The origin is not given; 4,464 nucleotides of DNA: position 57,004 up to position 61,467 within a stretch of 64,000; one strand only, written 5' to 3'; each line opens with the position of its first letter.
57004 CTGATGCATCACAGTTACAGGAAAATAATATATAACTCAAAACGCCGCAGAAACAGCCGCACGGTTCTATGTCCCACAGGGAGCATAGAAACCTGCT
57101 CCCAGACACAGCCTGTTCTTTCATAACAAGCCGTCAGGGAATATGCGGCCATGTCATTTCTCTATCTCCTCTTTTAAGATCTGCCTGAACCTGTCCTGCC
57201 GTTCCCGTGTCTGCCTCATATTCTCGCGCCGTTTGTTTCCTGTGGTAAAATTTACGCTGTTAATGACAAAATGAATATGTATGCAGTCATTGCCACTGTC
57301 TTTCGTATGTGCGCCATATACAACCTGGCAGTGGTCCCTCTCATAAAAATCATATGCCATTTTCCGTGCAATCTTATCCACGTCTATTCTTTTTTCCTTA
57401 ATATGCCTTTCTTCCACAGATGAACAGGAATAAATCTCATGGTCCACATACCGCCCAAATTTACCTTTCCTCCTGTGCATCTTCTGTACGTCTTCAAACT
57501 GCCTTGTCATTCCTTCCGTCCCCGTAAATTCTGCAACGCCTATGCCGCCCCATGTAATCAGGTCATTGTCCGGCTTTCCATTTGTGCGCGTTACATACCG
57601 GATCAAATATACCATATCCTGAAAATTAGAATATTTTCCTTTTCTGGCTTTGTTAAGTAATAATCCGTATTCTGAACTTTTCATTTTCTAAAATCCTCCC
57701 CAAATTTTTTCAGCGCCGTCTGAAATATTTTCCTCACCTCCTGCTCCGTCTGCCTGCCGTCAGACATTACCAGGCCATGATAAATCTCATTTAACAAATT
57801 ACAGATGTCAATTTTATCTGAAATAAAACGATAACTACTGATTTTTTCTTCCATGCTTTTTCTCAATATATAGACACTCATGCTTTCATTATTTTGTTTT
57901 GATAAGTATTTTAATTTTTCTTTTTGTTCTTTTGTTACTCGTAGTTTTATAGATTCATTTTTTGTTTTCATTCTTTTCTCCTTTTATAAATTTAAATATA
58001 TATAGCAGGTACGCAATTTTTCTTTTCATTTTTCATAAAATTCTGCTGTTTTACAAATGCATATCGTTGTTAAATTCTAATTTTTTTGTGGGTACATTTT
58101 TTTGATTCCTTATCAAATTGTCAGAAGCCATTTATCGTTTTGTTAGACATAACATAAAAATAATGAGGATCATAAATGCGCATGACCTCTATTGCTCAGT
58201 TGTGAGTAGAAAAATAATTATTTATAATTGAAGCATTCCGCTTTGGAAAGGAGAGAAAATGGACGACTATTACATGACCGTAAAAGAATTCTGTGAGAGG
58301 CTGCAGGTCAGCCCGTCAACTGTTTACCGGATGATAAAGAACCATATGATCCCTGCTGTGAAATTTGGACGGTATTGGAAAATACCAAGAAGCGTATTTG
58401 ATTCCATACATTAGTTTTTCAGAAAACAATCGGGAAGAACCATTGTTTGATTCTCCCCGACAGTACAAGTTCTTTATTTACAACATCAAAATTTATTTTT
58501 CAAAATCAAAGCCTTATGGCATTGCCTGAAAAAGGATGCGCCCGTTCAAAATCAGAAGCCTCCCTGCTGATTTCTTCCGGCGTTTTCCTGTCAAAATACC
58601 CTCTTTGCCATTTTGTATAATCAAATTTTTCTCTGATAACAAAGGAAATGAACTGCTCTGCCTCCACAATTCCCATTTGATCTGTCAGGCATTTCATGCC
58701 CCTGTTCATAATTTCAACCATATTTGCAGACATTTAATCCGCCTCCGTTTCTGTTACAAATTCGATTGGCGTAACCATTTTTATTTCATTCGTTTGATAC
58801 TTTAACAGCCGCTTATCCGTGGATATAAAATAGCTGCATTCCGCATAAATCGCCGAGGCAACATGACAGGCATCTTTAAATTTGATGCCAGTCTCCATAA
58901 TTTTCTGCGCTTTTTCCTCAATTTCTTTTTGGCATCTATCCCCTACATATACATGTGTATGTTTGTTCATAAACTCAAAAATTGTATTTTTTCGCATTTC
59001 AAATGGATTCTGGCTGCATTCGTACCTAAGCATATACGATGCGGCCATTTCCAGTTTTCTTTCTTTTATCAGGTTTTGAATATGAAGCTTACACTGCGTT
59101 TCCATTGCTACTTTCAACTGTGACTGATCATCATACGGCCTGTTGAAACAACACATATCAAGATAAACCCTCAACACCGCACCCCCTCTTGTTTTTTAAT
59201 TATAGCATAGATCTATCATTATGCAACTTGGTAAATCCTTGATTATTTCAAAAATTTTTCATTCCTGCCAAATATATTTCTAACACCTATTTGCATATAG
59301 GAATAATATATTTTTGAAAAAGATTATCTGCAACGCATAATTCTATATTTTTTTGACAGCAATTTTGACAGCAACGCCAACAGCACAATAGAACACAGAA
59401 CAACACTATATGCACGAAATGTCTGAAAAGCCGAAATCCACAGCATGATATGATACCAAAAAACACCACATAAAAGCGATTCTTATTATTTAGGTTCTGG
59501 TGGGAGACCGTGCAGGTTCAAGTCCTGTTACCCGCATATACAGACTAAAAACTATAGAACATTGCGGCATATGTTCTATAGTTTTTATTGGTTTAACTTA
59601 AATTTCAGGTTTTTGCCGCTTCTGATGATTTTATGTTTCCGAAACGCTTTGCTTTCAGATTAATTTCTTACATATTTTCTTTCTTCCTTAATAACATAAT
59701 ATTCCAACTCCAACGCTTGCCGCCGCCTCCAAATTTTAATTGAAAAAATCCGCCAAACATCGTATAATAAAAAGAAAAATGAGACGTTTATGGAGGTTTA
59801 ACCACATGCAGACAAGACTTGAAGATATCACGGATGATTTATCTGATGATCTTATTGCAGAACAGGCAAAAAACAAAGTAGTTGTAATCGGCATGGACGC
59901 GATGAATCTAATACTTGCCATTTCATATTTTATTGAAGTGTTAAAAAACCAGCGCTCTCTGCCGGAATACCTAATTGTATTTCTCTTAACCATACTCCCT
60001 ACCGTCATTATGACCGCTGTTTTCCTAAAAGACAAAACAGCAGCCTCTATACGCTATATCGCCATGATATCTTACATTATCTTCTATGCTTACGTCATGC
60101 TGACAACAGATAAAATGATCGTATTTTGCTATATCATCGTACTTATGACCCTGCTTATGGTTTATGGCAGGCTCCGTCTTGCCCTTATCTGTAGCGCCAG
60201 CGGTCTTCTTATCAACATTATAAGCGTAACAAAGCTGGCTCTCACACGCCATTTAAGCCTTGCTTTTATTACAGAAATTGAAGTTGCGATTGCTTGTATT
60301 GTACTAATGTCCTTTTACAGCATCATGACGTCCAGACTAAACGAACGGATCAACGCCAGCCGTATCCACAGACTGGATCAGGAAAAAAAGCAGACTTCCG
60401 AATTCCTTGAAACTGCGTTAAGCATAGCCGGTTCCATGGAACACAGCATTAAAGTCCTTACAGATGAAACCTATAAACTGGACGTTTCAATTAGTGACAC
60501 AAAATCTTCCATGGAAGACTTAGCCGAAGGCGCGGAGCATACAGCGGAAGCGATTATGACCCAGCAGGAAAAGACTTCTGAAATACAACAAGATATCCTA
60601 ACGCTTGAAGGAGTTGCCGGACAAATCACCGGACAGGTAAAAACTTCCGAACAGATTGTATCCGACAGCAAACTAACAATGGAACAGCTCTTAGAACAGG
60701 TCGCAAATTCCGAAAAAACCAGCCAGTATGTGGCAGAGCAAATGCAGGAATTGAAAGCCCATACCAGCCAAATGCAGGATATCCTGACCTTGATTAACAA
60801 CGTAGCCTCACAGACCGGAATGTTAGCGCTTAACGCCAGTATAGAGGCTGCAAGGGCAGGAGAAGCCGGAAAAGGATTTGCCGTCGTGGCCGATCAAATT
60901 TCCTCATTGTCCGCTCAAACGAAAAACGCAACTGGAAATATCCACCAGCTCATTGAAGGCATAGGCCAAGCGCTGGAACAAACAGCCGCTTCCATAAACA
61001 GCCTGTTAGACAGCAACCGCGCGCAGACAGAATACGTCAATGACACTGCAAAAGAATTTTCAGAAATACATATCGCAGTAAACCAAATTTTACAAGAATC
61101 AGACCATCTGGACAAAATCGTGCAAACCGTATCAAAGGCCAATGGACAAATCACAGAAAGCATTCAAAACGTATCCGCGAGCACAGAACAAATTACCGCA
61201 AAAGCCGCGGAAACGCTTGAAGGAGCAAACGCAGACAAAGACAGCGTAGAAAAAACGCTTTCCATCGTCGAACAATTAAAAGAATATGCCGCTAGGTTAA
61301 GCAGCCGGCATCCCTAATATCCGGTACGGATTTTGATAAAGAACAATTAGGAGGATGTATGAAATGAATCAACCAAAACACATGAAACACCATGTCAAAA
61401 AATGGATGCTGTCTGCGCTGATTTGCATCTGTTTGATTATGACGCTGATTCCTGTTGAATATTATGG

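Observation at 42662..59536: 16.9-kb genomic island integrated at tRNA-Leu(TAG), bounded by perfect 49-bp direct repeats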

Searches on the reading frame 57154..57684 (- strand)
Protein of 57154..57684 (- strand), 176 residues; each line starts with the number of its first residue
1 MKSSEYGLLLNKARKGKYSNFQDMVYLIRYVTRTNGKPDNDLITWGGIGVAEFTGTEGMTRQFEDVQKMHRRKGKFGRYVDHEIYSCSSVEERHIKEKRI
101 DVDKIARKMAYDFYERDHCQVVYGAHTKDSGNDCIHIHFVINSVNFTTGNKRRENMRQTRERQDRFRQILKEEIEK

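Call 8: search_protein_families(library=pfam, proteins=[window:57154-57684:-], max_evalue=0.01)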
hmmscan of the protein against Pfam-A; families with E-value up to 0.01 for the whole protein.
window:57154-57684:- (176 aa): 1 family
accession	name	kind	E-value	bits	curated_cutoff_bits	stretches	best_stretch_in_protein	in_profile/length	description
PF03432.20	Relaxase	-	4.7e-11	43.5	24.6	1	54-172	21-129/132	MobA/VirD2-like, nuclease domain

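Call 12: search_protein_families(library=ncbifam, proteins=[window:57154-57684:-], max_evalue=0.01)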
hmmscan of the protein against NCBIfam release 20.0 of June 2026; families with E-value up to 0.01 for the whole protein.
window:57154-57684:- (176 aa): 1 family
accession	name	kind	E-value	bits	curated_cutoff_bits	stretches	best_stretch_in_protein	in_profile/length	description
NF041893.1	TraI_MobP_relax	equivalog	0.00044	19.3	250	1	23-159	15-141/502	TraI/MobA(P) family conjugative relaxase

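Call 55: search_protein_families(library=padloc, proteins=[window:57154-57684:-], max_evalue=0.01)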
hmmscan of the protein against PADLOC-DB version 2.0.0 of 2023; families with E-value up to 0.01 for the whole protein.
window:57154-57684:- (176 aa): 0 families

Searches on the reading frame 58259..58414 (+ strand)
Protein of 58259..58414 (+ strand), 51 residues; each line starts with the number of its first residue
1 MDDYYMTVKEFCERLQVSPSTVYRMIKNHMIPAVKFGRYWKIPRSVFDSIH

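Call 11: search_protein_families(library=phrogs, proteins=[window:58259-58414:+], max_evalue=0.001)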
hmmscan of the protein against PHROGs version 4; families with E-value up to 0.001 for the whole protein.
window:58259-58414:+ (51 aa): 10 families
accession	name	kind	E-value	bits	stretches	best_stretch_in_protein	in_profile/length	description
phrog_10045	-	DNA, RNA and nucleotide metabolism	1.3e-10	41.9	1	5-45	20-61/74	HTH DNA binding protein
phrog_66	-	integration and excision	2.5e-09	38.3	1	3-45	91-134/412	excisionase and transcriptional regulator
phrog_575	-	integration and excision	1.8e-05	25.7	1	2-32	10-40/71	Cox-like excisionase and repressor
phrog_6401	-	DNA, RNA and nucleotide metabolism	1.9e-05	25.5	1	5-46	9-51/64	DNA binding protein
phrog_629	-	integration and excision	0.00011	23.1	1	7-45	6-50/82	excisionase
phrog_57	-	head and packaging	0.00012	23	1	5-38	12-46/199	terminase small subunit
phrog_1877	-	DNA, RNA and nucleotide metabolism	0.00013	22.9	1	3-45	58-100/129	DNA binding protein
phrog_2655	-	integration and excision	0.00015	22.5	1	4-45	113-158/181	excisionase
phrog_4370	-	integration and excision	0.00038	21.8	1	5-48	41-88/109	excisionase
phrog_15534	-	DNA, RNA and nucleotide metabolism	0.00068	21.1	1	1-45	39-82/93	HTH DNA binding protein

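Call 12: search_protein_families(library=ncbifam, proteins=[window:58259-58414:+], max_evalue=0.01)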
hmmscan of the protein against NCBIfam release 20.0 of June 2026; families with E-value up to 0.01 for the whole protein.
window:58259-58414:+ (51 aa): 2 families
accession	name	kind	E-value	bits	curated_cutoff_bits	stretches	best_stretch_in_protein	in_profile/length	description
TIGR01764.1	excise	domain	3.4e-15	56.1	28.8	1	5-48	1-44/49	excisionase family DNA-binding protein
NF047737.1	antiphage_MADS1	equivalog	1.4e-10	41.2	80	1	4-45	2-43/49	methylation-associated defense system helix-turn-helix domain-containing protein MAD1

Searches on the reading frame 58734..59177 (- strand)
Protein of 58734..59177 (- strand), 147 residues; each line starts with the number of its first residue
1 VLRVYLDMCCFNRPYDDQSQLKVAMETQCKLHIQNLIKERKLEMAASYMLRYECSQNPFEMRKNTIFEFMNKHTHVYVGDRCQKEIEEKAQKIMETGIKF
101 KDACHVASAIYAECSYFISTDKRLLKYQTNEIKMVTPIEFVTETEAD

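Call 8: search_protein_families(library=pfam, proteins=[window:58734-59177:-], max_evalue=0.01)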
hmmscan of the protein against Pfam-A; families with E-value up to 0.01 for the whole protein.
window:58734-59177:- (147 aa): 1 family
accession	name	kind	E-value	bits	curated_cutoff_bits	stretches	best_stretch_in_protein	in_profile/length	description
PF01850.27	PIN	-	0.00028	21.9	23.6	1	84-127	74-117/120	PIN domain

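Call 12: search_protein_families(library=ncbifam, proteins=[window:58734-59177:-], max_evalue=0.01)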
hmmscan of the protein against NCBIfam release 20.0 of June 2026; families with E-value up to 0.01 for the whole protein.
window:58734-59177:- (147 aa): 0 families

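Call 55: search_protein_families(library=padloc, proteins=[window:58734-59177:-], max_evalue=0.01)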
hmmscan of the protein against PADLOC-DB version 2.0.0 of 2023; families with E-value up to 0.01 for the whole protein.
window:58734-59177:- (147 aa): 0 families

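Call 82: search_protein_families(library=pfam, proteins=[window:58737-59177:-], max_evalue=1)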
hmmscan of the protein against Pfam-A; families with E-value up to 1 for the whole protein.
window:58737-59177:- (147 aa): 2 families
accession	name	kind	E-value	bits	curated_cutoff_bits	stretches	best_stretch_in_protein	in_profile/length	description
PF01850.27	PIN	-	0.00028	21.9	23.6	1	84-127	74-117/120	PIN domain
PF09963.14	DUF2197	-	0.055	14.2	22.2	1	70-97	25-52/56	Uncharacterized protein conserved in bacteria (DUF2197)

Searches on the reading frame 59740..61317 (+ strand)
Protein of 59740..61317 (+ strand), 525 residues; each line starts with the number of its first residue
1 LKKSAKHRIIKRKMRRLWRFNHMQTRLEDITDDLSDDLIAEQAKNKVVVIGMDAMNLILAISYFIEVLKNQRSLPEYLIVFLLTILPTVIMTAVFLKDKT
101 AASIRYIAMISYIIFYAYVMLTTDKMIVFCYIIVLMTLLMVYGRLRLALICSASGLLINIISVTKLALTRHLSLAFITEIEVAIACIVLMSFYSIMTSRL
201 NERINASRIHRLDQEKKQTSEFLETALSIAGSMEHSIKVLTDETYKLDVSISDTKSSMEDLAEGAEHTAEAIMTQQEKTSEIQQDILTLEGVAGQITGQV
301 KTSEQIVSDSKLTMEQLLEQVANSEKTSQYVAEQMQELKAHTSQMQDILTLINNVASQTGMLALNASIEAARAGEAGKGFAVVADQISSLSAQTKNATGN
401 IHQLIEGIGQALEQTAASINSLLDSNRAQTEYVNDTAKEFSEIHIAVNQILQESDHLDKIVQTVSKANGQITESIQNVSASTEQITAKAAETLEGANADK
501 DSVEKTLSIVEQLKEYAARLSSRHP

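Call 8: search_protein_families(library=pfam, proteins=[window:59740-61317:+], max_evalue=0.01)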
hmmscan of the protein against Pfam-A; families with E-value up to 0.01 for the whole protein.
window:59740-61317:+ (525 aa): 2 families
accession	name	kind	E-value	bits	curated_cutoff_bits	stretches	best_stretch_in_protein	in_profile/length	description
PF00015.26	MCPsignal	-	2e-31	109.6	34.6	1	321-480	11-170/172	Methyl-accepting chemotaxis protein (MCP) signalling domain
PF07889.17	DUF1664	-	0.0028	18.1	34.6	0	389-464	38-113/124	Protein of unknown function (DUF1664)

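Call 17: find_encoding_contigs(protein=window:59806-61317:+, flank=10000, max_places=10)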
Protein window:59806-61317:+ (503 aa): 23 contigs read that carry it; 2 places shown.
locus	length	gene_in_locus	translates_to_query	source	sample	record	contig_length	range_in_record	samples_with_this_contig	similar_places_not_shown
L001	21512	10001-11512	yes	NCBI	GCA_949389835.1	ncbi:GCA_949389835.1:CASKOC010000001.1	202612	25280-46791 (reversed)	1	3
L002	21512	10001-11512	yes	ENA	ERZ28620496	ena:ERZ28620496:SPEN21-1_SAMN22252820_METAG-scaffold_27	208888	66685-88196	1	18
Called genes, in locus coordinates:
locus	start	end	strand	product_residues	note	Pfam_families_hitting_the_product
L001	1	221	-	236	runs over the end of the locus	-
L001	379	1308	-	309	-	PF09588:YqaJ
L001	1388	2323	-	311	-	PF06067:DUF932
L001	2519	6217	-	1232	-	PF13306:LRR_5 (weak), PF26182:Ig_NUP210_5th (faint), PF22359:Big-like (faint), PF00041:fn3 (faint), PF13306:LRR_5, PF26918:Ig_Eae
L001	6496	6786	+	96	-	PF12844:HTH_19, PF13560:HTH_31, PF01381:HTH_3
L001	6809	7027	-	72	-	-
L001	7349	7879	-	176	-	PF03432:Relaxase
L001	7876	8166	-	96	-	PF21983:NikA-like (weak)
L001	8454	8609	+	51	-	PF12728:HTH_17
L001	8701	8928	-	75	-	-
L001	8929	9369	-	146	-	-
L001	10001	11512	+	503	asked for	PF00015:MCPsignal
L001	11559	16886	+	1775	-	PF09479:Flg_new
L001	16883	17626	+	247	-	PF04203:Sortase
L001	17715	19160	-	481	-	PF25989:YknX_C (faint)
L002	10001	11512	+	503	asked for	PF00015:MCPsignal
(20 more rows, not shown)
